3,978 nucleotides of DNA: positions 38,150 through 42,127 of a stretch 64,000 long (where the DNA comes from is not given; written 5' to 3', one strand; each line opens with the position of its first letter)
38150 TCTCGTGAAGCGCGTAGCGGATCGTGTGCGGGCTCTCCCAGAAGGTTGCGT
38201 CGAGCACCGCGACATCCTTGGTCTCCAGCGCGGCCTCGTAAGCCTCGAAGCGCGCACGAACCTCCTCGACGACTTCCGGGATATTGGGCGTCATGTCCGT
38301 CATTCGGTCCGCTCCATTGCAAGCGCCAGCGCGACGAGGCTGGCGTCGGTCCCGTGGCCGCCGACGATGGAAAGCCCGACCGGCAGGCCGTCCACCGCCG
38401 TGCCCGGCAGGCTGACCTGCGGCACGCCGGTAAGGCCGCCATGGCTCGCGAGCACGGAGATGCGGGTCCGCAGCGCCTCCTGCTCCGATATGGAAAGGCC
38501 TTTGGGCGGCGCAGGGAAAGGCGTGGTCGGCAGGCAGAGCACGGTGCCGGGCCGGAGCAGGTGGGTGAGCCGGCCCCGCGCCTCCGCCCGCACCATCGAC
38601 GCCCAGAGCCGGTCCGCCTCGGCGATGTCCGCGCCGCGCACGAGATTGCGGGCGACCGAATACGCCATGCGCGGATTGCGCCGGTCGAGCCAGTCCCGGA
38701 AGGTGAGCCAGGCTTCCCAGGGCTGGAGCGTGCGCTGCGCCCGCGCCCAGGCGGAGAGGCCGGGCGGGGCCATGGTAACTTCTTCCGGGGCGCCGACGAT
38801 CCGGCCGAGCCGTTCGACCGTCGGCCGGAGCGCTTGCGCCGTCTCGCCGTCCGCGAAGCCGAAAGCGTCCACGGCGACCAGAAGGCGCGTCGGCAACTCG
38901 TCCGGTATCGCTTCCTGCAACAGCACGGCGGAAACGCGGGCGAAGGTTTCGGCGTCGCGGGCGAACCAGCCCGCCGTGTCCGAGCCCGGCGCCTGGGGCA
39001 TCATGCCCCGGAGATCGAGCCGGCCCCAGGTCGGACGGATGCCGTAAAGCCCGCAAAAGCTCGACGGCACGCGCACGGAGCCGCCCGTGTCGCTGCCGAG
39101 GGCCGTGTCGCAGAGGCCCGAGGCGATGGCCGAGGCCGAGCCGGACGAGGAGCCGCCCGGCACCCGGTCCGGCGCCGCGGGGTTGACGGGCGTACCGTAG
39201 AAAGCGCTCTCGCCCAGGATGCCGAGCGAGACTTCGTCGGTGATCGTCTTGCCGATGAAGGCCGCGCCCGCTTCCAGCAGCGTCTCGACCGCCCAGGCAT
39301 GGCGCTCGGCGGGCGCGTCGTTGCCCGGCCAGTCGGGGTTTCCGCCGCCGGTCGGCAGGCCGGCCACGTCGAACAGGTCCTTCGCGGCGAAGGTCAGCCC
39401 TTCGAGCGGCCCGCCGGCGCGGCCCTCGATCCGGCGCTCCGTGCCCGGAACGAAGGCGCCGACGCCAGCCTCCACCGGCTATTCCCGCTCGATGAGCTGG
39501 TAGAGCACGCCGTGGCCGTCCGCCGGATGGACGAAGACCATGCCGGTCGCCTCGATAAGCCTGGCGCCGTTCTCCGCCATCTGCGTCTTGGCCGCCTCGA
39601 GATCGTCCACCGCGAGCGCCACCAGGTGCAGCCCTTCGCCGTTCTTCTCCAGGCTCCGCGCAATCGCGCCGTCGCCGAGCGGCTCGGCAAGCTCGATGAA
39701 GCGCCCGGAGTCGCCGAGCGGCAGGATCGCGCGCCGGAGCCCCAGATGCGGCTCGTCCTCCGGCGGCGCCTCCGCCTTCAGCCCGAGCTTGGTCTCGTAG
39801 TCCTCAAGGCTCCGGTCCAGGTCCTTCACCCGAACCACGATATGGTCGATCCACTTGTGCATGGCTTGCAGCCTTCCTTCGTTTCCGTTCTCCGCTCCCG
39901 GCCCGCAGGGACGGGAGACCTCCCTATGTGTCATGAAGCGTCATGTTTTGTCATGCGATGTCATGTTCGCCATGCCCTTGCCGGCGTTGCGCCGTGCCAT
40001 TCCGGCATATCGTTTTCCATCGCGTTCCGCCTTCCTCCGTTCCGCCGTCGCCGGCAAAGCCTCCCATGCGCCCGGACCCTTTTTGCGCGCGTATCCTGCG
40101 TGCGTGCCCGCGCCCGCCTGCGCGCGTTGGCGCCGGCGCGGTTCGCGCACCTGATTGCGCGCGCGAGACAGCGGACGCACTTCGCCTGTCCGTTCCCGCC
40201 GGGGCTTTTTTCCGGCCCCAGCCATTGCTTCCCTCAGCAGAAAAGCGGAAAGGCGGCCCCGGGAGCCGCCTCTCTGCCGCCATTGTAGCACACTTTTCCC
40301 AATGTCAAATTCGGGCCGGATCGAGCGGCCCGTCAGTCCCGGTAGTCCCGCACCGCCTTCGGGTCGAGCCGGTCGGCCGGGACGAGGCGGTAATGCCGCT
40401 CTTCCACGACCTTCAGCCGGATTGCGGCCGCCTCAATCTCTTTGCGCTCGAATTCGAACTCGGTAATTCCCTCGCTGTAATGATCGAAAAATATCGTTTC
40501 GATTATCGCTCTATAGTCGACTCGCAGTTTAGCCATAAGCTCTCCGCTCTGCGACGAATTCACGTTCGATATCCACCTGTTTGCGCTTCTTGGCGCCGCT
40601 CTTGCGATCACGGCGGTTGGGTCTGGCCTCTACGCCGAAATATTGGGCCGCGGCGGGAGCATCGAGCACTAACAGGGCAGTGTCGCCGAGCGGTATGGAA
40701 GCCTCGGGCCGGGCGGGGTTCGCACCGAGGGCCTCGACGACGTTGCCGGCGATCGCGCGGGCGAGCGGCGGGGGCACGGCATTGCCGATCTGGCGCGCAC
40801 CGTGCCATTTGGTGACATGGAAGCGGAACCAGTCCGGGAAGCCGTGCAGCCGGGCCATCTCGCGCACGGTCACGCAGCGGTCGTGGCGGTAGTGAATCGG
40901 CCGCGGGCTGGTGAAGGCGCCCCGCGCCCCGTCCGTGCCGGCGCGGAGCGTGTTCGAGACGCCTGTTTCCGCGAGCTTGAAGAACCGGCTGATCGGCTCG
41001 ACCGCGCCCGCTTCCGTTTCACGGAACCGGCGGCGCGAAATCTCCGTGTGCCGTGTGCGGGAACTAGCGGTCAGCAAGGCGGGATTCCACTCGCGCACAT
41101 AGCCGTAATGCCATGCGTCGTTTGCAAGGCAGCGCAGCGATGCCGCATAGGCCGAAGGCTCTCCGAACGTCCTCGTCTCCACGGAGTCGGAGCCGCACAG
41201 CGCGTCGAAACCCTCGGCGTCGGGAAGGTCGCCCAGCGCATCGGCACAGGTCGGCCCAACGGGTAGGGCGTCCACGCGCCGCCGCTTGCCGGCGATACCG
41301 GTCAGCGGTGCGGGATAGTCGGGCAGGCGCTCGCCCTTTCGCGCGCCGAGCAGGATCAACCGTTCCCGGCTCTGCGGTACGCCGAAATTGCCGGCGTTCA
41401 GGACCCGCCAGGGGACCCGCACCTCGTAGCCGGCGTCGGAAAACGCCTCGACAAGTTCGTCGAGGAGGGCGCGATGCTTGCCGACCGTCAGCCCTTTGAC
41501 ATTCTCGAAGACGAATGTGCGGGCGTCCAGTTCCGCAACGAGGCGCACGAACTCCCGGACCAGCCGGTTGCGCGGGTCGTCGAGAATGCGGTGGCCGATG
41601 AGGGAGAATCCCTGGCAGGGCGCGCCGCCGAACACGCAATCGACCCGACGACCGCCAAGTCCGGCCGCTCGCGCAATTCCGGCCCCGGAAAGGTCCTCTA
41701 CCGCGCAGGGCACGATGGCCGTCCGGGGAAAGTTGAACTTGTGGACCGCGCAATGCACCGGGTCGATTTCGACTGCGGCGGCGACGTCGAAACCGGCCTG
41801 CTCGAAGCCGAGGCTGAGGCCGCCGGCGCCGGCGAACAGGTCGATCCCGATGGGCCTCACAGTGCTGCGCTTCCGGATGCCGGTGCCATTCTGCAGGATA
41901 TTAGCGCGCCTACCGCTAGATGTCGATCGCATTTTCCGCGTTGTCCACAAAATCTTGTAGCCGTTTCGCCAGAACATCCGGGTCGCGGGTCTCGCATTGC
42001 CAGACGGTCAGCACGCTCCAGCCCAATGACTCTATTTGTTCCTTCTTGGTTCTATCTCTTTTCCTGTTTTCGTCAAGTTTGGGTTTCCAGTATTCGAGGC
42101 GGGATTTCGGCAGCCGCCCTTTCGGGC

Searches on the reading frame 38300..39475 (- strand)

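Call 21: search_protein_families(library=pfam, proteins=[window:38300-39475:-])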
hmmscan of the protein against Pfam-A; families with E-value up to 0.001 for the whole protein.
window:38300-39475:- (391 aa): 1 family
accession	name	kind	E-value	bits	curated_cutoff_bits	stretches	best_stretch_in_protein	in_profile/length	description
PF01425.27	Amidase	-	7.2e-62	210.3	27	2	15-192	38-213/445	Amidase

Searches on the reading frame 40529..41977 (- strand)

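Call 27: search_protein_families(library=pfam, proteins=[window:40529-41977:-], max_evalue=0.1)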
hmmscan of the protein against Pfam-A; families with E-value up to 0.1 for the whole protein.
window:40529-41977:- (482 aa): 2 families
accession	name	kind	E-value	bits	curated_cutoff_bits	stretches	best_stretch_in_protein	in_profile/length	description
PF00145.23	DNA_methylase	-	8.9e-61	206.5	22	1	45-413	4-322/324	C-5 cytosine-specific DNA methylase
PF09445.16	Methyltransf_15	-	0.0021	18.1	22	1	45-127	5-87/165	RNA cap guanine-N2 methyltransferase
